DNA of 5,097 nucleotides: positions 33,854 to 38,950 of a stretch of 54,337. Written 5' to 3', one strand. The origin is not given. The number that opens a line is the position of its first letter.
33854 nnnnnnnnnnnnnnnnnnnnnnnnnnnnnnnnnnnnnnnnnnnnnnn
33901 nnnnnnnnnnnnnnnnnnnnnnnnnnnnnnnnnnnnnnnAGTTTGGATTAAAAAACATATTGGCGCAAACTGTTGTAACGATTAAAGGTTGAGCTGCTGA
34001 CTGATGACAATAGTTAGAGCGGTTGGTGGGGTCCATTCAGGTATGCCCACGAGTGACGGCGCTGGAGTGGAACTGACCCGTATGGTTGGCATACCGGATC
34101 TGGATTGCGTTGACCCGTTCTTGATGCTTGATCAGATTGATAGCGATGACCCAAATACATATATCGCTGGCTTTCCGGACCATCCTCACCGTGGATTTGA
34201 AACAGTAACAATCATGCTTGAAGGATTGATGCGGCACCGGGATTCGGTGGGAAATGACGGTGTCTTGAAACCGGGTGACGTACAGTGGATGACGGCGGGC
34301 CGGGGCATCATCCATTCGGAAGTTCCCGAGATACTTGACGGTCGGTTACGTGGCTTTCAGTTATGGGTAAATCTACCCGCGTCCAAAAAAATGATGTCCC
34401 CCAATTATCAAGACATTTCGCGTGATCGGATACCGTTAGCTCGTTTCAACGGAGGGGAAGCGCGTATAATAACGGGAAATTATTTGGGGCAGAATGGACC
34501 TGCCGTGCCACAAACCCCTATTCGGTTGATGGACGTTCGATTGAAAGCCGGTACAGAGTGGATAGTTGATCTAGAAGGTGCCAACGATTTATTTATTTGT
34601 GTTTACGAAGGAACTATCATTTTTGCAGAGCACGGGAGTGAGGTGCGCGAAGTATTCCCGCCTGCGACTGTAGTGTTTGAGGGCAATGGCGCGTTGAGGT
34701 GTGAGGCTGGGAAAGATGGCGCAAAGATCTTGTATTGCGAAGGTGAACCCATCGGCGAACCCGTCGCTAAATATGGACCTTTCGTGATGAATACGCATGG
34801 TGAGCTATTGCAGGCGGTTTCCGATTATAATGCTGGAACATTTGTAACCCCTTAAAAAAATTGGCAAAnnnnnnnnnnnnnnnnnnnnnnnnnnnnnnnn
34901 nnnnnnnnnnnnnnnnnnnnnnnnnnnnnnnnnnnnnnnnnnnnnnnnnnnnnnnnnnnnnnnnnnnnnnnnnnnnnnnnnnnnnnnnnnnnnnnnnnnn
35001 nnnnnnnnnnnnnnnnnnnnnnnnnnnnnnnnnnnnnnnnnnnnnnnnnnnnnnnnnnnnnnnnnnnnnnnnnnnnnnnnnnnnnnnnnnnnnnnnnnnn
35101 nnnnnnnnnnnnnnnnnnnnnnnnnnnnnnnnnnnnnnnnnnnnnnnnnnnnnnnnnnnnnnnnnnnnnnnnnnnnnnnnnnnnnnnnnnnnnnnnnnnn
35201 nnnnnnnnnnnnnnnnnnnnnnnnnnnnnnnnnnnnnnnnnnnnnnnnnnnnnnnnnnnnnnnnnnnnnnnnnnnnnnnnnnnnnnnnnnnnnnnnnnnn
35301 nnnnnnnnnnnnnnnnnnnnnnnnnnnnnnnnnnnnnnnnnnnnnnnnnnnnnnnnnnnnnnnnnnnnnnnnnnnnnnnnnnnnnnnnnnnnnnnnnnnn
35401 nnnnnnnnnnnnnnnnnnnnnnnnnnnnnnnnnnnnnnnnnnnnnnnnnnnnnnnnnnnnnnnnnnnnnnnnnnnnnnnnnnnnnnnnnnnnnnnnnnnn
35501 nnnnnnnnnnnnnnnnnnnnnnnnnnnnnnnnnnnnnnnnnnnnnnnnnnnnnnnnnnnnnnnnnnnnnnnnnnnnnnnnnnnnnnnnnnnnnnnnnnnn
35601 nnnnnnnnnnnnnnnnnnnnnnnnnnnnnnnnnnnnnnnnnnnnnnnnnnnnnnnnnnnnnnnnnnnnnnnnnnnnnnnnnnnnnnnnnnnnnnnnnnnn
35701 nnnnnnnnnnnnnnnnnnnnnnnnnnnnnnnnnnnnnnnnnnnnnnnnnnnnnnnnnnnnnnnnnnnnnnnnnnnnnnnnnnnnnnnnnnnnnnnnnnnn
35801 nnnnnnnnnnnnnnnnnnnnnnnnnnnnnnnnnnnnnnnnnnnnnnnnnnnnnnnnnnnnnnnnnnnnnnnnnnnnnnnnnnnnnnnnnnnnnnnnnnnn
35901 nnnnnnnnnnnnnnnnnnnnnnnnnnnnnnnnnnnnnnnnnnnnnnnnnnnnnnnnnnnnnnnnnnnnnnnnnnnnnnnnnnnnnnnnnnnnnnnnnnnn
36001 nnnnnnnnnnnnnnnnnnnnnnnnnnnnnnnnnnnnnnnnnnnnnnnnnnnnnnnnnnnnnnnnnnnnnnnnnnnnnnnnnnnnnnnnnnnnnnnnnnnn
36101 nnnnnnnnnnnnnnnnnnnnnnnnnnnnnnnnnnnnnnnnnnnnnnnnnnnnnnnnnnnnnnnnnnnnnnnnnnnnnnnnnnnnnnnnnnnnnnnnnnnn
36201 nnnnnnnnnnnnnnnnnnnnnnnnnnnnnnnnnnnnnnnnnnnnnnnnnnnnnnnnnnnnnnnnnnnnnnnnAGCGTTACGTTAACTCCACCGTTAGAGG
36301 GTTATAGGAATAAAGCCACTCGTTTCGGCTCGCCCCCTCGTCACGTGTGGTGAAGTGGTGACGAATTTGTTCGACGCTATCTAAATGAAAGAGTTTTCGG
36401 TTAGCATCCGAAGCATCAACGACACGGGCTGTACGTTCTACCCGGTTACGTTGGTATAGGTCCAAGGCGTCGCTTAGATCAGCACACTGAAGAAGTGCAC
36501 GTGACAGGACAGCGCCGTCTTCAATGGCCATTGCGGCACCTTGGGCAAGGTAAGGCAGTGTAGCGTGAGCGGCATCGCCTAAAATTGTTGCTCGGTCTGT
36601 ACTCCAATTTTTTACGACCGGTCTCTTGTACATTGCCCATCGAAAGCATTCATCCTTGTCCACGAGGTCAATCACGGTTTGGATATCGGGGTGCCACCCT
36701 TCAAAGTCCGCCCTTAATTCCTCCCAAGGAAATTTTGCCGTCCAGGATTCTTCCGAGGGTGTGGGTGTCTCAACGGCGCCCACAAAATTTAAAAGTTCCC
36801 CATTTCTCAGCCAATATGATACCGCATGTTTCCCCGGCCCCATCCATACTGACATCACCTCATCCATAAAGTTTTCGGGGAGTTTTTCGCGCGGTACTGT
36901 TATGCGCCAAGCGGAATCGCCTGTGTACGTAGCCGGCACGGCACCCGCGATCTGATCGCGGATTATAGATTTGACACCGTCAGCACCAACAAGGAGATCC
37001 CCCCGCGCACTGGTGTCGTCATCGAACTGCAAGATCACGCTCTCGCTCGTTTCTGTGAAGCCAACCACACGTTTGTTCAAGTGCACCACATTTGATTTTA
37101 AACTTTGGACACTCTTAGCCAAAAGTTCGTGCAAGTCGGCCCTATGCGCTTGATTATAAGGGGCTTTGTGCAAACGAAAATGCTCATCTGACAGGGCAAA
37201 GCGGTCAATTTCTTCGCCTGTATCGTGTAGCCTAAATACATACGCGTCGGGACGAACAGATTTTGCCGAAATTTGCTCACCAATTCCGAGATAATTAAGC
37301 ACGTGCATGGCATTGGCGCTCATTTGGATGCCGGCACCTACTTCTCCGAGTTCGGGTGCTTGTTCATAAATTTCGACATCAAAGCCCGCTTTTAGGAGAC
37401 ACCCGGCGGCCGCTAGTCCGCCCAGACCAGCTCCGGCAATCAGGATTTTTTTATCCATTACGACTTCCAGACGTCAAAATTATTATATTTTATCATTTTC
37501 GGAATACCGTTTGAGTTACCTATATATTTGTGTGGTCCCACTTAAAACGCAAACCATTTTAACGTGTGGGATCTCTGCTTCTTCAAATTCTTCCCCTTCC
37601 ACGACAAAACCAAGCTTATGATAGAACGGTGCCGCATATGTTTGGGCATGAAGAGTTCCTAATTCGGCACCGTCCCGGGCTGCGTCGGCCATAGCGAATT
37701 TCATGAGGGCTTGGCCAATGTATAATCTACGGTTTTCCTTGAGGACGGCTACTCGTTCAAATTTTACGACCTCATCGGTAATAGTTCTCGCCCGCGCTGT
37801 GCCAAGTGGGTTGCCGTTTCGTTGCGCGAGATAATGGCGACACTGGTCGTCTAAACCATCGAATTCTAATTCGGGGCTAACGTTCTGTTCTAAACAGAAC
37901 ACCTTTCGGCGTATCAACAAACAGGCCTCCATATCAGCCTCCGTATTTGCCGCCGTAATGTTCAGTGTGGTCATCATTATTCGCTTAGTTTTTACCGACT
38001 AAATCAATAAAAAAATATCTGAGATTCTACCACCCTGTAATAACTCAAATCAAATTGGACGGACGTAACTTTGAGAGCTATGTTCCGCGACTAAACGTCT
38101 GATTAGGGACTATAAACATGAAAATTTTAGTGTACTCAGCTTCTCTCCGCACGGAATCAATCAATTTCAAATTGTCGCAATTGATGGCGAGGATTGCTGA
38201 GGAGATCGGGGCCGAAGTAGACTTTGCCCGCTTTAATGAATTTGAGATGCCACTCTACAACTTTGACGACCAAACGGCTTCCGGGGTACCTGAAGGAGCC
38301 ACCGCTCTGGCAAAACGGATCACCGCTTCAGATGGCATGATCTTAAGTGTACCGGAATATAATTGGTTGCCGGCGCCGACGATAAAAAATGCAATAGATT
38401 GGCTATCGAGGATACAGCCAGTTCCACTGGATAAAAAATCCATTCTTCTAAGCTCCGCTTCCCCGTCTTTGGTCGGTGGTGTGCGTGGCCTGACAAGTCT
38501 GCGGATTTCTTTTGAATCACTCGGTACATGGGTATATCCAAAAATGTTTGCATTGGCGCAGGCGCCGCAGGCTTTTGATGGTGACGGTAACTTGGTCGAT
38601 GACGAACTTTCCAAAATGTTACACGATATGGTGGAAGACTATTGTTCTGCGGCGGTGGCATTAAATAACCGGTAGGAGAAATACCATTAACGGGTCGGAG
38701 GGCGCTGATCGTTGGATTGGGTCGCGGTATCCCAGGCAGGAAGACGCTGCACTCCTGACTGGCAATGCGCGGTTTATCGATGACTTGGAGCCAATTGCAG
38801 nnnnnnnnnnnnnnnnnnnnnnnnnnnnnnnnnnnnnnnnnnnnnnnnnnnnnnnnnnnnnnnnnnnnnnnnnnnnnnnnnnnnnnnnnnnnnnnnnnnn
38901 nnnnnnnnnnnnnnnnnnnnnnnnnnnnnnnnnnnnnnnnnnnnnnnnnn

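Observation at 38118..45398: Molybdo-hydroxylase L-M-S + CoA ligase + crotonase operon with the gene order of the furoyl-CoA (hmfABCDE) pathway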

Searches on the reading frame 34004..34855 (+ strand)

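Call 27: search_protein_families(library=pfam, proteins=[window:34004-34855:+], max_evalue=0.00001)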
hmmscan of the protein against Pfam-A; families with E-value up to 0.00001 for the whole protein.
window:34004-34855:+ (283 aa): 2 families
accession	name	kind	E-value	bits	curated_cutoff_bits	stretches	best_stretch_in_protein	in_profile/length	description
PF02678.22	Pirin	-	3.4e-35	120.8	26.1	1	25-122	5-108/108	Pirin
PF05726.19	Pirin_C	-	1.3e-19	71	27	1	176-280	2-102/103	Pirin C-terminal cupin domain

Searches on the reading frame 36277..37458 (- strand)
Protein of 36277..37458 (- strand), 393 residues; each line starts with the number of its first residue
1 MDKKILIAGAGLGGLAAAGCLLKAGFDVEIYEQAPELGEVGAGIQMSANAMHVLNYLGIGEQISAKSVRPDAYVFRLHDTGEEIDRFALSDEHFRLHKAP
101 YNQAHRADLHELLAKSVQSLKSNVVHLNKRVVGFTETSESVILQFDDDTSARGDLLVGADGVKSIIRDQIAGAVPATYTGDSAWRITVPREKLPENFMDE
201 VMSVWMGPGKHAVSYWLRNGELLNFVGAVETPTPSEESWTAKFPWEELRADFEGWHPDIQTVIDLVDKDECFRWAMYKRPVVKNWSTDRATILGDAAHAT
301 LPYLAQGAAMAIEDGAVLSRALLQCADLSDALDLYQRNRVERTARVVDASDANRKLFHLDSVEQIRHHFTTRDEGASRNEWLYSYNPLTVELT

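Call 5: search_protein_families(library=pfam, proteins=[window:36277-37458:-])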
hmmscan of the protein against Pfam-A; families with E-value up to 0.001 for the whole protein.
window:36277-37458:- (393 aa): 3 families
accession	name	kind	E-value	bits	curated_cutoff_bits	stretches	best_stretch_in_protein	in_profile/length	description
PF01494.25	FAD_binding_3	-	2.5e-28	99.8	22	1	4-350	3-349/349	FAD binding domain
PF13450.12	NAD_binding_8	-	1.6e-05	25.5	21.9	1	7-38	1-32/68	NAD(P)-binding Rossmann-like domain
PF01593.30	Amino_oxidase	-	0.00033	20.5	19.8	0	12-38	1-27/443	Flavin containing amine oxidoreductase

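Call 6: search_protein_families(library=ncbifam, proteins=[window:36277-37458:-])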
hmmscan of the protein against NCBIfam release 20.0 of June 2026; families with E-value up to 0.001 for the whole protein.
window:36277-37458:- (393 aa): 67 families (the best 25 are shown)
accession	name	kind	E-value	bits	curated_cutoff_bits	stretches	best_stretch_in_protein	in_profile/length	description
NF006021.0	PRK08163.1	equivalog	1.1e-89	301.2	459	1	2-385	5-389/398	3-hydroxybenzoate 6-monooxygenase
NF005062.0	PRK06475.1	equivalog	2.9e-66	224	524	1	1-386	2-394/401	FAD-binding protein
NF005313.0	PRK06847.1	subfamily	9.6e-63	212.4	372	1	3-351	5-345/375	hypothetical protein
NF033623.1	urate_HpxO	equivalog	1.3e-60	205.4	500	1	4-365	1-354/381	FAD-dependent urate hydroxylase HpxO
NF005720.0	PRK07538.1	subfamily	1.2e-58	199.1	400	1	2-374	2-386/418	hypothetical protein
NF005243.0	PRK06753.1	equivalog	1.8e-53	181.8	365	1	4-351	2-332/374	hypothetical protein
TIGR03219.1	salicylate_mono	equivalog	2.2e-42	145.2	446.35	1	5-386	3-402/414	salicylate 1-monooxygenase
NF005566.0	PRK07236.1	subfamily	1.3e-40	139.5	333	2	3-216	7-209/386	hypothetical protein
NF005761.0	PRK07588.1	equivalog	6e-24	84.7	454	1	3-340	1-332/392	FAD-binding domain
NF004829.0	PRK06183.1-3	subfamily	5.9e-22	78.1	390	2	3-172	9-183/520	bifunctional 3-(3-hydroxy-phenyl)propionate/3-hydroxycinnamic acid hydroxylase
NF004780.0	PRK06126.1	subfamily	1.3e-18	66.6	445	1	2-358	8-377/552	hypothetical protein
NF033476.1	tet_destruct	subfamily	1.7e-18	66.8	550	1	3-168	4-163/386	tetracycline destructase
TIGR01988.1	Ubi-OHases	subfamily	3.4e-18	65.7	224.65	2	5-170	2-171/387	ubiquinone biosynthesis hydroxylase, UbiH/UbiF/VisC/COQ6 family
NF005691.0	PRK07494.1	equivalog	4.8e-16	58.3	459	1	3-347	9-344/404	UbiH/UbiF family hydroxylase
NF053548.1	violacein_VioC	equivalog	1.2e-15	57.5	760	2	288-354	299-366/429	NADP-dependent violacein biosynthesis oxygenase VioC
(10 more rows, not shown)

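Call 68: search_solved_structures(query=window:36277-37458:-, max_evalue=1e-25)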
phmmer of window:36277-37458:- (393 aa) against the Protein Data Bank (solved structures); distinct sequences matched with E-value up to 1e-25: 15.
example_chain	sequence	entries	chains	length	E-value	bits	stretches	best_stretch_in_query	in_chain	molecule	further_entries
8x38_A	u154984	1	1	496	4.8e-67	229.9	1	4-360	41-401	Decarboxylative Vanillate 1-Hydroxylase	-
8gsm_G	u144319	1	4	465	3.8e-64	220.3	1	4-361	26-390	4-hydroxybenzoate decarboxylase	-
8r2t_A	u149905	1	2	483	4.6e-64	220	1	4-361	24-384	FAD-binding domain-containing protein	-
8uiq_A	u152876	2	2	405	6.1e-62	213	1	3-358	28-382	6-hydroxynicotinate 3-monooxygenase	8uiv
5eow_A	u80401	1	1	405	3.1e-61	210.7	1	3-358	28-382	6-hydroxynicotinate 3-monooxygenase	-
8rqh_A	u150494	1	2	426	1.1e-60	208.9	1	5-361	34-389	Tropone 2-monooxygenase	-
4bjy_A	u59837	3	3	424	8.7e-53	182.9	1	2-386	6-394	PROBABLE SALICYLATE MONOOXYGENASE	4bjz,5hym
4bk2_A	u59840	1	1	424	9.2e-53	182.8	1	2-386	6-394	PROBABLE SALICYLATE MONOOXYGENASE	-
4bk3_A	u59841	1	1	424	3e-52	181.2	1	2-386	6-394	PROBABLE SALICYLATE MONOOXYGENASE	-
4bk1_A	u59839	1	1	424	1.5e-51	178.9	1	2-386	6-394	PROBABLE SALICYLATE MONOOXYGENASE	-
3rp8_A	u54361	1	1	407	1.3e-33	119.8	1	4-347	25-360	flavoprotein monooxygenase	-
3rp6_A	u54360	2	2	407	1.3e-33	119.8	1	4-347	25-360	flavoprotein monooxygenase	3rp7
6bz5_A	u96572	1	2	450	1.2e-31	113.3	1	4-386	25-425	Salicylate hydroxylase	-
5evy_X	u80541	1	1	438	2.2e-30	109.1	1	4-385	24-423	Salicylate hydroxylase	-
6nes_A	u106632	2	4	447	8.1e-26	94.1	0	7-320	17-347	FAD-dependent monooxygenase tropB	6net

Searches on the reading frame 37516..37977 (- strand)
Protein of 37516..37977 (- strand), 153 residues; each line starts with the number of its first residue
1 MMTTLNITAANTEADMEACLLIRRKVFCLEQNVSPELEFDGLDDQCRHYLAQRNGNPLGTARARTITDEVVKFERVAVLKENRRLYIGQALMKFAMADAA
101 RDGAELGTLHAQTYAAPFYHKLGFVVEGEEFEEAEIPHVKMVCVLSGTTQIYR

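Call 5: search_protein_families(library=pfam, proteins=[window:37516-37977:-])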
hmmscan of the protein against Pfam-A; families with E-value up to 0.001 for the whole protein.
window:37516-37977:- (153 aa): 4 families
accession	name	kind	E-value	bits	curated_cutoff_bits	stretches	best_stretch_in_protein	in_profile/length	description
PF13673.13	Acetyltransf_10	-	7.5e-16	58.7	23.6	1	43-144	28-127/128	Acetyltransferase (GNAT) domain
PF13508.13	Acetyltransf_7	-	1.1e-13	51.8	27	1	45-125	2-83/84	Acetyltransferase (GNAT) domain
PF00583.31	Acetyltransf_1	-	2e-12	47.8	20.7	1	38-124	25-116/116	Acetyltransferase (GNAT) family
PF13527.13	Acetyltransf_9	-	4.1e-06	27.2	25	1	12-124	6-124/127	Acetyltransferase (GNAT) domain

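Call 6: search_protein_families(library=ncbifam, proteins=[window:37516-37977:-])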
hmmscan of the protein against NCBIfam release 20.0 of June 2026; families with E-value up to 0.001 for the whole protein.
window:37516-37977:- (153 aa): 6 families
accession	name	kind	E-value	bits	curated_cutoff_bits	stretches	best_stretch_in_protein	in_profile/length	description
NF007644.0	PRK10314.1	equivalog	2.2e-11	43.8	171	1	15-142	16-147/153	GNAT family N-acetyltransferase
TIGR04045.1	MSMEG_0567_GNAT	equivalog_domain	5.2e-10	39.1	68.45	1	7-143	4-145/153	MSMEG_0567/Sll0786 family nitrogen starvation N-acetyltransferase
TIGR01575.1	rimI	equivalog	1.7e-05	25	86.4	1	15-126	1-114/132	ribosomal protein S18-alanine N-acetyltransferase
NF040501.1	resist_ArsN2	equivalog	7e-05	22.4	125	1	36-126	13-103/133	arsenic resistance N-acetyltransferase ArsN2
NF005840.0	PRK07757.1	equivalog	0.00032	20.7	154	1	48-126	44-120/153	N-acetyltransferase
NF053587.1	SpmdActasePaiA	equivalog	0.00066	19.5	250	1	59-129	79-152/172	spermidine/spermine N(1)-acetyltransferase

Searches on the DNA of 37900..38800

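Call 76: search_rna_families(source=window, start=37900, end=38800, threshold=evalue, max_evalue=1)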
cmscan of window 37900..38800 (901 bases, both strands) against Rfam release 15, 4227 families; matches with E-value up to 1: 0.
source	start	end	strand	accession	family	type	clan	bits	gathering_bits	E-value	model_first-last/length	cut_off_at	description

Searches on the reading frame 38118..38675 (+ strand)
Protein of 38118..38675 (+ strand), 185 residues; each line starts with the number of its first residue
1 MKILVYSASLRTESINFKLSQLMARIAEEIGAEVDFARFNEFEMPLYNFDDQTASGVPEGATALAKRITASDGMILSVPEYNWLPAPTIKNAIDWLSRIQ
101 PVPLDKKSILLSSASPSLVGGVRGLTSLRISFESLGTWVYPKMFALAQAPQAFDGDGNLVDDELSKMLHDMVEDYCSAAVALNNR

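Call 5: search_protein_families(library=pfam, proteins=[window:38118-38675:+])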
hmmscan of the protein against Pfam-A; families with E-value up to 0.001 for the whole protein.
window:38118-38675:+ (185 aa): 1 family
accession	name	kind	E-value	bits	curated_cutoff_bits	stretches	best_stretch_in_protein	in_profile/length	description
PF03358.20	FMN_red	-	2.6e-30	105.5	24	1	1-150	1-151/152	NADPH-dependent FMN reductase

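Call 6: search_protein_families(library=ncbifam, proteins=[window:38118-38675:+])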
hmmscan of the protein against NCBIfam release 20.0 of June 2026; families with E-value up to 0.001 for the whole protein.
window:38118-38675:+ (185 aa): 1 family
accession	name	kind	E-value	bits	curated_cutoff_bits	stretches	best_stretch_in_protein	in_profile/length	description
TIGR02690.1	resist_ArsH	equivalog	5e-06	25.8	292.25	1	2-177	28-198/219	arsenical resistance protein ArsH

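Call 42: search_solved_structures(query=window:38118-38675:+, max_evalue=0.00001)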
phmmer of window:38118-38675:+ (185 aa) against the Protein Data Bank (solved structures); distinct sequences matched with E-value up to 0.00001: 13.
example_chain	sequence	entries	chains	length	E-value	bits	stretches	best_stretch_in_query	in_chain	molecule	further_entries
4hs4_A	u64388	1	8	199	2.2e-18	70.1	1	7-145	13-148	Chromate reductase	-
3s2y_A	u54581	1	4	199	4.2e-18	69.2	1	7-145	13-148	Chromate reductase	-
3svl_A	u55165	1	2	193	8.9e-18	68.1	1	3-134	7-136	protein yieF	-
4h6p_A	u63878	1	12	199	2.9e-17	66.4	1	7-145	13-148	Chromate reductase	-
1rtt_A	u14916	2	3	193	3.7e-16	62.9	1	2-171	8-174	conserved hypothetical protein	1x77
3u7r_A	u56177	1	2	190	2.4e-14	57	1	4-175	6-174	NADPH-dependent FMN reductase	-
7bx9_A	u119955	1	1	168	2.2e-09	40.8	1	33-174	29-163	Azoreductase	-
7f76_A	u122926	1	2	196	1.9e-08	37.8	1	27-168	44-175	FMN-dependent NADPH-quinone reductase (azoR)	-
3gfq_A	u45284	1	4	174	2.1e-08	37.6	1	34-180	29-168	FMN-dependent NADPH-azoreductase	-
3gfr_A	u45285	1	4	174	4.4e-08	36.5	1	34-180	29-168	FMN-dependent NADPH-azoreductase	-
1nni_1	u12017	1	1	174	6e-08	36.1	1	34-180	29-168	hypothetical protein yhda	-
3gfs_A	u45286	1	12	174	6.1e-08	36.1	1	34-180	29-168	FMN-dependent NADPH-azoreductase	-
2gsw_A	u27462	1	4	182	7e-08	35.9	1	34-180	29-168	yhdA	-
